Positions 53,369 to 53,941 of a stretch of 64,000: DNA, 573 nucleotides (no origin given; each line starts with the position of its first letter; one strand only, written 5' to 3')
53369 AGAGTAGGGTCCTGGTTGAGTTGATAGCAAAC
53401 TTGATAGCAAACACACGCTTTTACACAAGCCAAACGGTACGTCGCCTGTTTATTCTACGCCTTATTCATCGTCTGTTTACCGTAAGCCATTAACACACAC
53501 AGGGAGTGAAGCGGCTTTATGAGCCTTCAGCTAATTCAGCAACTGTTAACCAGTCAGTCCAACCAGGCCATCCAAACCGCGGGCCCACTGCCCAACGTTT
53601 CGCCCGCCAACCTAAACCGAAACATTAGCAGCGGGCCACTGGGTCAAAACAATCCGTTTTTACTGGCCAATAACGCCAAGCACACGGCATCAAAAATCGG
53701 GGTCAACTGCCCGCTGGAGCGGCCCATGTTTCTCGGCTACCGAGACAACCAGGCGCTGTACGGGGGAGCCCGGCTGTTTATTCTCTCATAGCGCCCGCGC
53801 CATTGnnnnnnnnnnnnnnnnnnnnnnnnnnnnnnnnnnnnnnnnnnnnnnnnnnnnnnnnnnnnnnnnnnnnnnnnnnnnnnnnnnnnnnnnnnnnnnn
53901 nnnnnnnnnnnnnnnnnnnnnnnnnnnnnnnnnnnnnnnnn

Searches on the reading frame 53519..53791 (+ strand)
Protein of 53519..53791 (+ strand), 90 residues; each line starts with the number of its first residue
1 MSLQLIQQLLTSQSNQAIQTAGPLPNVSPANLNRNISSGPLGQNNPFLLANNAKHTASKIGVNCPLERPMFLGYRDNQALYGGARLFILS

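Call 23: search_protein_families(library=pfam, proteins=[window:53519-53791:+], max_evalue=0.01)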
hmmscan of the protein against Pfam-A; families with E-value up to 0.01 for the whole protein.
window:53519-53791:+ (90 aa): 0 families

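Call 80: search_solved_structures(query=A3, max_evalue=10, show_alignments=2)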
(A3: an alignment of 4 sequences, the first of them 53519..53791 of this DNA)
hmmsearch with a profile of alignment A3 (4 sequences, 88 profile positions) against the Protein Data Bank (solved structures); distinct sequences matched with E-value up to 10: 2.
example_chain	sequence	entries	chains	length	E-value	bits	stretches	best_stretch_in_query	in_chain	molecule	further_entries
7ec8_A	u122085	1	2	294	0.56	14.1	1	37-74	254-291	LipIAF5-2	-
7ecb_A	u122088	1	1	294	1.4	12.9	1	37-74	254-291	LipIAF5-2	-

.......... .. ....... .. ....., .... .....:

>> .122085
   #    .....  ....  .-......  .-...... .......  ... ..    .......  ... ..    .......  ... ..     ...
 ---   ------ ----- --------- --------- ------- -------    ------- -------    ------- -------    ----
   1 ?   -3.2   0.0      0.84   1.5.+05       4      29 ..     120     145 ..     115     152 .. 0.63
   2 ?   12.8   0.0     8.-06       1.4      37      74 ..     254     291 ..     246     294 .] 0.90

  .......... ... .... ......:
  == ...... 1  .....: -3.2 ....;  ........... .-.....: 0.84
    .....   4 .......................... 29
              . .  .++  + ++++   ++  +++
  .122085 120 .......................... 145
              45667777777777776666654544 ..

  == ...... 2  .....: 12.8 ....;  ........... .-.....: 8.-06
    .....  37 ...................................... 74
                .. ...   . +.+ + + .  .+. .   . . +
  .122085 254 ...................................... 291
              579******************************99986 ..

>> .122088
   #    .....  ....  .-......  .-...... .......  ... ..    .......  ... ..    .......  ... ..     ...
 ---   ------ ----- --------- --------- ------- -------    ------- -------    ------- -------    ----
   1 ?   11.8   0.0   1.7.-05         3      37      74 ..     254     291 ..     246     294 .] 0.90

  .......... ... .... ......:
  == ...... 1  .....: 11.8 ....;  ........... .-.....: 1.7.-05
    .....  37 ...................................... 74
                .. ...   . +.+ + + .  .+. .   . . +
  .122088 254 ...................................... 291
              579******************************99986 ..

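Call 81: search_protein_families(library=ncbifam, alignment_id=A3, max_evalue=1)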
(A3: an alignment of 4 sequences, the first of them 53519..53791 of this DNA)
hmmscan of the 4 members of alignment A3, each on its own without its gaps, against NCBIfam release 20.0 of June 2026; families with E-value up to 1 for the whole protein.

A. member 1, window:53519-53791:+ (90 aa): 0 families

B. families by the number of members that match (of 4 scanned): 0 families

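Call 82: list_cluster_members(proteins=[window:53519-53791:+, L023:12198-12488:-, L021:11012-11296:-])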
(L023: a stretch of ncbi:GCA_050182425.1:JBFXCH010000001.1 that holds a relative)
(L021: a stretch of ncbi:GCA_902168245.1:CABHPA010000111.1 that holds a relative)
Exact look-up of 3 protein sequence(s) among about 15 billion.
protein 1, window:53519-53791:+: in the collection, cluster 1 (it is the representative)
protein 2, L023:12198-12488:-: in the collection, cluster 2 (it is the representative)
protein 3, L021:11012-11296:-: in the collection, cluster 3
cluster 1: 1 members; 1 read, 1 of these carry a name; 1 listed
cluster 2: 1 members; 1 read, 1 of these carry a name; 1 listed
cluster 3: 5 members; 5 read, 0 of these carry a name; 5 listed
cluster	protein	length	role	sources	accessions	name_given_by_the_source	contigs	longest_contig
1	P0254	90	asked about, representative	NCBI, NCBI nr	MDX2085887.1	MAG: hypothetical protein SFZ03_10930 [Candidatus Melainabacteria bacterium] | hypothetical protein [Candidatus Melainabacteria bacterium]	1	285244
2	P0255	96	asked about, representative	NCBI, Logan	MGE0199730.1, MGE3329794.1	MAG: hypothetical protein AB7P76_02040 [Candidatus Melainabacteria bacterium]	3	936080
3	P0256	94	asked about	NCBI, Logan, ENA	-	-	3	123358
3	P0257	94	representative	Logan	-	-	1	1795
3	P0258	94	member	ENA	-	-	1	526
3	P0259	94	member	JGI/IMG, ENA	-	-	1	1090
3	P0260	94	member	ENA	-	-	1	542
